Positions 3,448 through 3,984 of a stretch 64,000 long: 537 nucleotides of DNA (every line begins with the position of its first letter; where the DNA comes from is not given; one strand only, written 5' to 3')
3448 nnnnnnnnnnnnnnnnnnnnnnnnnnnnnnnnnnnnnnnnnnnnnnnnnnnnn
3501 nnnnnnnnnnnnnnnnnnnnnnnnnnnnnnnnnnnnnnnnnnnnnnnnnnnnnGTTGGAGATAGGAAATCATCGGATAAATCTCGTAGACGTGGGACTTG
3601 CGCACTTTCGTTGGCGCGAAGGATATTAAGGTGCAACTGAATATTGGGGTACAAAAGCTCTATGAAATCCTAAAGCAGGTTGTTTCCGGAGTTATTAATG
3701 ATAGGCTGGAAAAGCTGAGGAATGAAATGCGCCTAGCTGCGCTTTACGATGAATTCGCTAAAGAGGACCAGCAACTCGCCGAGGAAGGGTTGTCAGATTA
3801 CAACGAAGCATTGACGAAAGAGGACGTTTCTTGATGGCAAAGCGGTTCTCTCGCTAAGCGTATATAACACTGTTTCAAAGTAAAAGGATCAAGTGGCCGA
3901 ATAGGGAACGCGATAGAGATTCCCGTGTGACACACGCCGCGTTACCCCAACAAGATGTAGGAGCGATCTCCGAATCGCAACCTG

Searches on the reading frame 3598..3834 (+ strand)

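Call 66: search_protein_families(library=pfam, alignment_id=A5, max_evalue=0.001)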
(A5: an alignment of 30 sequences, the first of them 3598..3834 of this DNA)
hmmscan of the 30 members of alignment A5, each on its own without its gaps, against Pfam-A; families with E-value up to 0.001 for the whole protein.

A. member 1, window:3598-3834:+ (78 aa): 0 families

B. families by the number of members that match (of 30 scanned): 20 families
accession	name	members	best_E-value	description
PF13744.12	HTH_37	2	8.6e-20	Helix-turn-helix domain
PF00420.29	Oxidored_q2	1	1.2e-32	NADH-ubiquinone/plastoquinone oxidoreductase chain 4L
PF12762.13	DDE_Tnp_IS1595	1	6.4e-23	ISXO2-like transposase domain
PF03992.22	ABM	1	1.6e-22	Antibiotic biosynthesis monooxygenase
PF05973.20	Gp49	1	1.6e-21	Phage derived protein Gp49-like (DUF891)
PF01381.28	HTH_3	1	6.2e-15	Helix-turn-helix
PF01909.29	NTP_transf_2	1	6.5e-13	Nucleotidyltransferase domain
PF02452.23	PemK_toxin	1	1.6e-12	PemK-like, MazF-like toxin of type II toxin-antitoxin system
PF09527.15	ATPase_gene1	1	2.8e-11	Putative F0F1-ATPase subunit Ca2+/Mg2+ transporter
PF13592.12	HTH_33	1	4.7e-11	Winged helix-turn helix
PF13560.12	HTH_31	1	7.4e-11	Helix-turn-helix domain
PF18765.7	Polbeta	1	1.7e-09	Polymerase beta, Nucleotidyltransferase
PF12844.13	HTH_19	1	2.4e-08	Helix-turn-helix domain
PF01578.25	Cytochrom_C_asm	1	3.4e-08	Cytochrome C assembly protein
PF13443.12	HTH_26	1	5.8e-06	Cro/C1-type HTH DNA-binding domain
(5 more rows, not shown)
